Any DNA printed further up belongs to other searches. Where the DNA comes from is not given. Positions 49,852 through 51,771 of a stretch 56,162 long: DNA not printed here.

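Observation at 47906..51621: Bacterial cyclooxygenase-like haem protein co-transcribed with a cyclic-nucleotide-gated 2Fe-2S/FNR reductase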

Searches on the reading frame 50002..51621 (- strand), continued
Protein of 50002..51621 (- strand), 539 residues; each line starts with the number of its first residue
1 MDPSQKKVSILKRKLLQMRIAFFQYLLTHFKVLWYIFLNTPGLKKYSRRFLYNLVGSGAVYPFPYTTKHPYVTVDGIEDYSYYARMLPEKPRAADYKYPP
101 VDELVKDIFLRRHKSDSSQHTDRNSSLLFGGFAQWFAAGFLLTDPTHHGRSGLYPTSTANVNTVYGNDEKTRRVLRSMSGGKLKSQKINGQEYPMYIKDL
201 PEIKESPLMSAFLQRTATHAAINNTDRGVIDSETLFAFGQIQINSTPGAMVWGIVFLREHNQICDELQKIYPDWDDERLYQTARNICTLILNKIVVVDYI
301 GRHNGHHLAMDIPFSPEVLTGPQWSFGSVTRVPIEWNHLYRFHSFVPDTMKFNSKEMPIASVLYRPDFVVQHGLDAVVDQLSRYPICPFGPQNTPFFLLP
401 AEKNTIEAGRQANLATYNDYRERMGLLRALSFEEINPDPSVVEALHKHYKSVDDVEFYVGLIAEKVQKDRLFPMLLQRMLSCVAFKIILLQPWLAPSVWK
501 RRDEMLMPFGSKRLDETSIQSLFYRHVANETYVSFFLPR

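Call 13: find_related_loci(query=window:50002-51621:-, collection=genome_contigs, flank=8000)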
Query window:50002-51621:- (539 aa) in genome_contigs; peptide patterns used: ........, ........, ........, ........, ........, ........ (x = any residue, [..] = any of these).
53 stretches matched a pattern; 5 encode a relative of the query (tblastn E <= 1e-3); 5 distinct loci.
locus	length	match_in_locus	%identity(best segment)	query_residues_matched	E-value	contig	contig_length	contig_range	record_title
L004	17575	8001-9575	69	15-539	0e+0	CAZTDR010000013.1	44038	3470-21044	MAG TPA_asm: uncultured Coxiellaceae bacterium isolate SRP193066_co1_1 genome assembly, contig: NODE_988_length_44038_co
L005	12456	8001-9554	31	1-531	7e-70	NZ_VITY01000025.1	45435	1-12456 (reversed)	Bradyrhizobium macuxiense strain BR 10355 Ga0314222_125, whole genome shotgun sequence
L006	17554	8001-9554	31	1-531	9e-66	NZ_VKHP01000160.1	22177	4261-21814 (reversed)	Bradyrhizobium uaiense strain UFLA03-164 NODE_159_length_22177_cov_7.390068, whole genome shotgun sequence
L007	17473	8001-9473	32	26-529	6e-64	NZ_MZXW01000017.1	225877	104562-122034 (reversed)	Bradyrhizobium betae strain Opo-243 NODE_14, whole genome shotgun sequence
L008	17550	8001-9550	38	1-531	9e-54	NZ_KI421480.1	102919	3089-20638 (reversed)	Bradyrhizobium sp. Ec3.3 YUUDRAFT_scaffold_34.35, whole genome shotgun sequence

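Call 18: find_encoding_contigs(protein=P0014, flank=6000, max_places=2)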
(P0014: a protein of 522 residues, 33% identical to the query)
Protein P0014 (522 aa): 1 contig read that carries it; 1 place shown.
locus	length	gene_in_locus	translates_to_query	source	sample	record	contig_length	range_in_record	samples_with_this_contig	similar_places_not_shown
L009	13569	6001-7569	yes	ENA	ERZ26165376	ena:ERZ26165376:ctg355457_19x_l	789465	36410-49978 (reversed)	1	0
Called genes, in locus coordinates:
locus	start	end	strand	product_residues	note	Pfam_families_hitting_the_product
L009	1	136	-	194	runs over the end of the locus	PF13358:DDE_3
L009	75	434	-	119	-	PF01710:HTH_Tnp_IS630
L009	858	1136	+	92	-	-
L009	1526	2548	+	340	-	PF20903:SPL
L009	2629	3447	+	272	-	PF00881:Nitroreductase, PF28600:Nitroreductase_C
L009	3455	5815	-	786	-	-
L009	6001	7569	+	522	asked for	PF03098:An_peroxidase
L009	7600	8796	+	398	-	PF00199:Catalase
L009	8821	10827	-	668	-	PF00069:Pkinase, PF07714:PK_Tyr_Ser-Thr, PF20426:NBCH_WD40, PF25172:Beta-prop_WDR3_2nd, PF23414:Beta-prop_EML_2, PF24814:WD40_Prp19, PF23409:Beta-prop_EML, PF25168:Beta-prop_WDR36-Utp21_2nd, +73 more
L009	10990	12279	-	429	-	-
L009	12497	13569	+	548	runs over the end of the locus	-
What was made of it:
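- Closest known: Nostoc punctiforme linoleate 10S-dioxygenase. Different: The 10S-DOX partner is a catalase-related hydroperoxide lyase (compare L009, call 18); here the partner is a cNMP/[2Fe-2S]/FNR reductase.
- L009 shows the catalase partner in the gene position that the reductase occupies here (call 18).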

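Call 19: find_encoding_contigs(protein=P0008, flank=6000, max_places=3)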
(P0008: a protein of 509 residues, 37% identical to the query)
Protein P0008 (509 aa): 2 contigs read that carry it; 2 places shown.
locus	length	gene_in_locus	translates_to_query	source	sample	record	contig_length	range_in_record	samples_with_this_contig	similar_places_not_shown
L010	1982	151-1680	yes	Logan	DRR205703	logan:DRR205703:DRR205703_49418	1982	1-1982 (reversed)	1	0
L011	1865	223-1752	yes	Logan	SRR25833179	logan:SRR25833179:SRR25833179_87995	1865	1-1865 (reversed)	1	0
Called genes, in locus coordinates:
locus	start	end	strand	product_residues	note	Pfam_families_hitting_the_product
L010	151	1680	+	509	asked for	PF03098:An_peroxidase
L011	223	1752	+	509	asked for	PF03098:An_peroxidase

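Call 30: search_protein_families(library=pfam, proteins=[L001:6593-7993:-, L001:8254-8994:-], max_evalue=1)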
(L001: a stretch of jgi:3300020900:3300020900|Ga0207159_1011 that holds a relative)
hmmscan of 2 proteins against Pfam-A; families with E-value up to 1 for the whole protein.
L001:6593-7993:- (466 aa): 7 families
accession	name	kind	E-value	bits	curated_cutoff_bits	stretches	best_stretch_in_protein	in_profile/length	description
PF12831.13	FAD_oxidored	-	0.003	17.4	27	1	79-195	56-150/416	FAD dependent oxidoreductase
PF04820.20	Trp_halogenase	-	0.033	13.5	21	0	330-372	321-363/458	Tryptophan halogenase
PF07992.20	Pyr_redox_2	-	0.051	13.4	26.1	1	20-55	3-40/291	Pyridine nucleotide-disulphide oxidoreductase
PF00890.30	FAD_binding_2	-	0.056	13.1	20.4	0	20-49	2-31/414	FAD binding domain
PF03486.20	HI0933_like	-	0.23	11.3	50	0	19-49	2-32/244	HI0933-like protein Rossmann domain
PF01494.25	FAD_binding_3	-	0.3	10.7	22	0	20-49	4-33/349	FAD binding domain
PF13450.12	NAD_binding_8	-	0.38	11.5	21.9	0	22-48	1-27/68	NAD(P)-binding Rossmann-like domain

L001:8254-8994:- (246 aa): 1 family
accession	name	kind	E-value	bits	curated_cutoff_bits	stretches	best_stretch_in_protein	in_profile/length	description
PF18948.5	DUF5692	-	2.2e-18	67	27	1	9-212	13-245/304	Family of unknown function (DUF5692)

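Call 31: search_solved_structures(query=L001:6593-7993:-, max_evalue=1)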
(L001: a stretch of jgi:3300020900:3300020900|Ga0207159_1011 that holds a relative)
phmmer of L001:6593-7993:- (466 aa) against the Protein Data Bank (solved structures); distinct sequences matched with E-value up to 1: 10.
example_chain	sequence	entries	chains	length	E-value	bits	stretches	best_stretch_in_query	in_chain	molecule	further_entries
24ci_A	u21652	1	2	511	3.6e-42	147.6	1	14-366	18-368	MonCI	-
8t3p_A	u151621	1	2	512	3.7e-42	147.6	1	13-365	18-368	MonCI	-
9udb_A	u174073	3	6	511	3.9e-42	147.5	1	14-365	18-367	MonCI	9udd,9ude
23zr_A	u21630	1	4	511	4.2e-42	147.4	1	14-366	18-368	MonCI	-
23zv_A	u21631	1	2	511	6.5e-42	146.8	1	14-401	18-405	MonCI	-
24bg_A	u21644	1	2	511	9.5e-42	146.3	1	14-366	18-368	MonCI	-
8up4_A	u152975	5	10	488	1.1e-36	129.6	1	19-374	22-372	Flavin-dependent monooxygenase Lsd18 | Putative epoxidase LasC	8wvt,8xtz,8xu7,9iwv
8wvb_A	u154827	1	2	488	2e-36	128.7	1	19-374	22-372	Putative epoxidase LasC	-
8wvf_A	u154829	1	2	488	3.8e-36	127.8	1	19-374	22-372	Putative epoxidase LasC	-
2k2a_A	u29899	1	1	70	0.68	11.6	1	140-197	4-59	Troponin C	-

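Call 42: find_encoding_contigs(protein=P0007, flank=6000, max_places=2)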
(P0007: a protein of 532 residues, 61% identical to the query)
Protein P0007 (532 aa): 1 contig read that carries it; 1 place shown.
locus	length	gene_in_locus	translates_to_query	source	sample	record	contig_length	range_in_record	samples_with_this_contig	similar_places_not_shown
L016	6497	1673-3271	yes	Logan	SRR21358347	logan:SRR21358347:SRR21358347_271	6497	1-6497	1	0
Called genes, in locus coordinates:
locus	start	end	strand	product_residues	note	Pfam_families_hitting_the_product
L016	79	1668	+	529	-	PF00743:FMO-like, PF00070:Pyr_redox (faint), PF01266:DAO (faint), PF07992:Pyr_redox_2, PF13450:NAD_binding_8, PF13454:NAD_binding_9 (faint), PF13738:Pyr_redox_3, PF13434:Lys_Orn_oxgnase (weak)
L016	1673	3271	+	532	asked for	PF03098:An_peroxidase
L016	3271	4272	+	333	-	PF00027:cNMP_binding, PF04324:Fer2_BFD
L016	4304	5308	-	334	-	-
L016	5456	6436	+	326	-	PF00487:FA_desaturase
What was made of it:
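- L016 has FMO and FA_desaturase genes beside the pair (call 42).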

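Call 45: predict_structure(alignment_id=A1)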
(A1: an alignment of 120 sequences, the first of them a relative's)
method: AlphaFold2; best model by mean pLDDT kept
length: 539 residues; sequences in the alignment: 120
mean_pLDDT: 92.5   pTM: 0.93
mean pLDDT of the five models: 92.5, 91.9, 91.5, 91.2, 90.7
residues with pLDDT >= 90: 420; 70-90: 102; 50-70: 14; < 50: 3
segments of 3 or more residues with pLDDT < 50: none
pLDDT, mean of each block of 10 residues (from residue 1): 61 93 93 97 95 91 93 92 94 95 98 85 89 91 88 75 91 97 98 98 88 84 72 93 94 98 99 98 98 94 88 95 84 89 93 93 95 98 95 95 95 97 95 98 98 98 94 93 90 95 97 97 97 93
secondary structure, 60 per line:
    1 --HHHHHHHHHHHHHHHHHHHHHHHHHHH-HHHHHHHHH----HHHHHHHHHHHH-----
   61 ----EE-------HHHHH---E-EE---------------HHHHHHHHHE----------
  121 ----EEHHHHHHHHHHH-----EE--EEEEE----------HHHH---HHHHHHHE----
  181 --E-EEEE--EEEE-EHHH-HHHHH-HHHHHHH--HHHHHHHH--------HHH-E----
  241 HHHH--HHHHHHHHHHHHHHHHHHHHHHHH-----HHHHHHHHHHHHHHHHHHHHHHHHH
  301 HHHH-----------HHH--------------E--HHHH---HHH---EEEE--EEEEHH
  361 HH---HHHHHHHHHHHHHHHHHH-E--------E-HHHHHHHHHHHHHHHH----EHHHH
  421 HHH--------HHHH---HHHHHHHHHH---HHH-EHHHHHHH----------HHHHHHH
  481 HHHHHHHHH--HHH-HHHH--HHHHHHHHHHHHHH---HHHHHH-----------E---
elements in order: H3-29 H31-39 H44-55 H74-78 H101-109 H127-137 E147-151 H162-165 H169-175 E185-188 E191-194 H201-205 H207-213 H216-223 H241-244 H247-270 H276-304 H336-339 E349-352 E355-358 H359-362 H366-383 H396-411 H417-423 H432-435 H439-448 H457-463 H474-489 H496-499 H502-515 H519-524
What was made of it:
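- The AF2 model has pLDDT 92.5 (call 45).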

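Call 51: fold_search(model_id=the predicted structure, library=pdb)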
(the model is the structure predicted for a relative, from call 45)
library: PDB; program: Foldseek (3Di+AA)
matches with E <= 10: 119; with E <= 0.001: 80
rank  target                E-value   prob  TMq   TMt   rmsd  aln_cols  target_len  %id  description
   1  4rs0_A                4.7e-37  1.00  0.83  0.81   3.1       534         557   28  Crystal Structure of Murine H90W Cyclooxygenase-2 Complexed with S-ibuprofen (released 2015-04-08)
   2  4rrw_A                8.6e-37  1.00  0.83  0.81   3.1       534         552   28  Crystal Structure of Apo Murine Cyclooxygenase-2 (released 2015-04-08)
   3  5ikq_A                4.1e-36  1.00  0.84  0.82   3.3       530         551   27  The Structure of Meclofenamic Acid Bound to Human Cyclooxygenase-2 (released 2016-05-25)
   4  5f1a_A                6.8e-36  1.00  0.83  0.81   3.3       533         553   27  The Crystal Structure of Salicylate Bound to Human Cyclooxygenase-2 (released 2016-03-16)
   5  5jvz_B                1.0e-35  1.00  0.83  0.81   3.1       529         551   28  Crystal structure of flurbiprofen bound to S121P murine COX-2 mutant (released 2016-10-26)
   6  5f19_A                1.3e-35  1.00  0.84  0.82   3.3       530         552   27  The Crystal Structure of Aspirin Acetylated Human Cyclooxygenase-2 (released 2016-03-16)
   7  6ofy_B                2.0e-35  1.00  0.82  0.81   3.4       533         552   28  Crystal Structure of Arachidonic Acid bound to V349I murine COX-2 (released 2020-02-05)
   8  5jvy_A                2.2e-35  1.00  0.83  0.81   3.4       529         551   28  Crystal structure of S121P murine COX-2 mutant (released 2016-10-26)
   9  5w58_A                2.2e-35  1.00  0.83  0.80   3.1       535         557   27  Crystal Complex of Cyclooxygenase-2: (S)-ARN-2508 (a dual COX and FAAH inhibitor) (released 2018-01-31)
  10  3tzi_B                2.2e-35  1.00  0.83  0.81   3.7       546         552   27  X-ray crystal structure of arachidonic acid bound in the cyclooxygenase channel of G533V murine COX-2 (released 2012-04-25)
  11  5fdq_A                2.3e-35  1.00  0.83  0.81   3.0       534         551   28  Murine COX-2 S530T mutant (released 2016-03-16)
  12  3olt_A                2.3e-35  1.00  0.82  0.80   3.4       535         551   27  X-ray crystal structure of arachidonic acid bound to the cyclooxygenase channel of R513H murine COX-2 (released 2011-04-13)
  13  1cqe_A                2.6e-35  1.00  0.84  0.82   3.0       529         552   27  PROSTAGLANDIN H2 SYNTHASE-1 COMPLEX WITH FLURBIPROFEN (released 1999-06-30)
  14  6ofy_A                2.6e-35  1.00  0.82  0.81   3.1       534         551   28  Crystal Structure of Arachidonic Acid bound to V349I murine COX-2 (released 2020-02-05)
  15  5jvz_A                2.9e-35  1.00  0.83  0.81   3.4       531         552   27  Crystal structure of flurbiprofen bound to S121P murine COX-2 mutant (released 2016-10-26)
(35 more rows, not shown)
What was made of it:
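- On Cyclooxygenase branch (PGHS / haem fatty-acid dioxygenases): TM 0.83 to COX-1/2, against 0.64 for alpha-DOX and 0.62-0.64 for MPO/LPO/DdPoxA (call 51)
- Foldseek gives TM 0.83 to COX-1/2, against 0.64 for alpha-DOX and 0.62-0.64 for peroxidases (call 51).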

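Call 65: find_encoding_contigs(protein=P0015, flank=5000, max_places=3)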
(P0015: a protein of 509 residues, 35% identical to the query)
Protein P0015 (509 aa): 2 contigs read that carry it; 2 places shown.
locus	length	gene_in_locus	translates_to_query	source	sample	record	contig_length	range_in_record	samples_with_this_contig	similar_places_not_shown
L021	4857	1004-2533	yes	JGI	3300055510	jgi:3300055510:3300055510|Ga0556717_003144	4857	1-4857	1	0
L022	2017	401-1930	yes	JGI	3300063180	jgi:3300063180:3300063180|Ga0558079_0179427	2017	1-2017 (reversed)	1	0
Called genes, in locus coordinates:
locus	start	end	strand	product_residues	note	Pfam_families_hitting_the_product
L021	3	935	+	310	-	?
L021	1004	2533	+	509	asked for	PF03098:An_peroxidase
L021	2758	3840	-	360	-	-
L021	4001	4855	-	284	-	?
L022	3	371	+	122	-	?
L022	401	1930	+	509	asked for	PF03098:An_peroxidase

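Call 84: find_related_loci(query=window:50002-51621:-, collection=metagenome_contigs, flank=10000)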
Query window:50002-51621:- (539 aa) in metagenome_contigs; peptide patterns used: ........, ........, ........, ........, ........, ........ (x = any residue, [..] = any of these).
67 stretches matched a pattern; 7 encode a relative of the query (tblastn E <= 1e-3); 6 distinct loci.
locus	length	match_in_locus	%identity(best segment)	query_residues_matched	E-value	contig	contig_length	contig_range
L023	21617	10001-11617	68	1-539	0e+0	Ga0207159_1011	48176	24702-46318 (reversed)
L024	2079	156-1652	32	18-529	4e-70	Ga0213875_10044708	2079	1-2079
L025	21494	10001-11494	32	18-529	1e-65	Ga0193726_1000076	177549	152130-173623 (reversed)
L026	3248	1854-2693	36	234-518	3e-48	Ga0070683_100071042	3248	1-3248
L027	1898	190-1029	36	234-518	4e-49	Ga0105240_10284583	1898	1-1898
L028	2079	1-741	35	279-529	2e-36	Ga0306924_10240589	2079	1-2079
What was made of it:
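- Tried and rejected: Metagenome scan for more clade loci: it returned only the locus already known (call 84).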
